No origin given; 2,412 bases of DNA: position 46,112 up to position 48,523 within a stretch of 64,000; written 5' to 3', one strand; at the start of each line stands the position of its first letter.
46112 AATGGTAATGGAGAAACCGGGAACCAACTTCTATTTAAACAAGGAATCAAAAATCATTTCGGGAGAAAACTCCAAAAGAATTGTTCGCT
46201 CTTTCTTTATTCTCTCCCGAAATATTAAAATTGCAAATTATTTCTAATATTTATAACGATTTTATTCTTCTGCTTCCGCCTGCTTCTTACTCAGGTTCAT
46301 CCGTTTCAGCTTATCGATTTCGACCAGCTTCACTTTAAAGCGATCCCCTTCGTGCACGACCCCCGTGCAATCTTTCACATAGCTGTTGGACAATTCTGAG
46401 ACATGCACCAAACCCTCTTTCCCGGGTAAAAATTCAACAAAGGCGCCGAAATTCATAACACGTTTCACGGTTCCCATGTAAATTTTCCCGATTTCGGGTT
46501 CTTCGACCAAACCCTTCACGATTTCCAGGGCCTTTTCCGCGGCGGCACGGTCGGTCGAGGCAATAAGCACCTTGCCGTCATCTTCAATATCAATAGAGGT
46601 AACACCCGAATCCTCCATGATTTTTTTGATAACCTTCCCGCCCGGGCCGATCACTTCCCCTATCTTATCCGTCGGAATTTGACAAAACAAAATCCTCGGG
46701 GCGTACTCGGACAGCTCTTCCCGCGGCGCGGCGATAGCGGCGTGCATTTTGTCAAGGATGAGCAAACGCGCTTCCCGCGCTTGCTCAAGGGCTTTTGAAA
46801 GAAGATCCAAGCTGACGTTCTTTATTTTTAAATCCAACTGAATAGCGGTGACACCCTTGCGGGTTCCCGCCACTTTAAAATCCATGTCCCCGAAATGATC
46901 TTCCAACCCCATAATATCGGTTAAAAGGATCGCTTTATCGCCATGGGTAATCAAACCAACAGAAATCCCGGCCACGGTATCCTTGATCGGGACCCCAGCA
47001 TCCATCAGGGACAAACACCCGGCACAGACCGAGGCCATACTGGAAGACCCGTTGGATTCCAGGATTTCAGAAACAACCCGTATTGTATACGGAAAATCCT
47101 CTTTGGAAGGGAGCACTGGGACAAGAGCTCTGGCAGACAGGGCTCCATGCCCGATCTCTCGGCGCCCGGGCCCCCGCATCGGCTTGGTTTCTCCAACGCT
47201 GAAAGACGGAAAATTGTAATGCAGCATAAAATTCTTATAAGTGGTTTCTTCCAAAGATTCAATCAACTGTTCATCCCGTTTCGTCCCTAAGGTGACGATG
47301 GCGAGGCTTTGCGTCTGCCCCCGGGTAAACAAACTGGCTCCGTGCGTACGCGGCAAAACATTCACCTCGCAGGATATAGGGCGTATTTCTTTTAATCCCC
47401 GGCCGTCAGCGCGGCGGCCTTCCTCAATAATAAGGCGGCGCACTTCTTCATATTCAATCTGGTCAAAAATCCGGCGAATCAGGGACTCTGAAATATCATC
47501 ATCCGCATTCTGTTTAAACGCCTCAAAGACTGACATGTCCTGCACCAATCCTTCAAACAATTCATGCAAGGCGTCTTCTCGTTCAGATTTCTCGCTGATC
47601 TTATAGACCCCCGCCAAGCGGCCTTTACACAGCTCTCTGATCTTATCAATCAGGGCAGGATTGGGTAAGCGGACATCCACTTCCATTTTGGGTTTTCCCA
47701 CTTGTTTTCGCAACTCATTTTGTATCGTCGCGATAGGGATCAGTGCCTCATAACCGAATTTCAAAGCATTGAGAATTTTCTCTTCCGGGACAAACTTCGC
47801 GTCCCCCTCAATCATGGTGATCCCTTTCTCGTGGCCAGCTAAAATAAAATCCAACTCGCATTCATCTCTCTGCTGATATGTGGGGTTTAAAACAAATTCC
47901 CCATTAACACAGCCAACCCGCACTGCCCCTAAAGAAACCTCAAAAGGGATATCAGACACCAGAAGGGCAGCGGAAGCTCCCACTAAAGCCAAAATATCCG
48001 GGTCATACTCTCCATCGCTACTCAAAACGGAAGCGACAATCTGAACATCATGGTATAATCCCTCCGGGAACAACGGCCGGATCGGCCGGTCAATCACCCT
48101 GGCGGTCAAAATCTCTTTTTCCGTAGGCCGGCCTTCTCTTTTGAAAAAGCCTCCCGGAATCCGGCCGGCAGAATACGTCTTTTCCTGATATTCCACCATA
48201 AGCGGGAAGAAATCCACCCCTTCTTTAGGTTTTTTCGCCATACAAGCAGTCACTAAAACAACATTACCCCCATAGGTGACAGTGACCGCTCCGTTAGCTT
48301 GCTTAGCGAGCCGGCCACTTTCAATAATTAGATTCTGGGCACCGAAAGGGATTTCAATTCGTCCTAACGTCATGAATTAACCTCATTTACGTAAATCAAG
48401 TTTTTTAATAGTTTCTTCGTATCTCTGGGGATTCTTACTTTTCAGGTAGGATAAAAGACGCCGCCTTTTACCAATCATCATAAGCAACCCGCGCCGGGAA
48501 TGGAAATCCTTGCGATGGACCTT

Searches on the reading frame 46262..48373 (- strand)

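Call 28: search_protein_families(library=pfam, proteins=[window:46262-48373:-], max_evalue=0.0001)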
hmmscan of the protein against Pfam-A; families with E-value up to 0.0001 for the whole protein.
window:46262-48373:- (703 aa): 5 families
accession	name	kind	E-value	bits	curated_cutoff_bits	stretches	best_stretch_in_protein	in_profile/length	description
PF01138.27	RNase_PH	-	1.5e-59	200.5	25.5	2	14-143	4-130/130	3' exoribonuclease family, domain 1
PF03725.20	RNase_PH_C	-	6.1e-21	74.6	20.8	2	149-210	4-67/67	3' exoribonuclease family, domain 2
PF00575.29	S1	-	5.6e-19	68.7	22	1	625-697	1-74/74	S1 RNA binding domain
PF03726.19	PNPase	-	2e-14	54.3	24.6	1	241-325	2-80/81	Polyribonucleotide nucleotidyltransferase, RNA binding domain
PF00013.35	KH_1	-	9.5e-11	41.7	21.5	1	565-619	5-64/66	KH domain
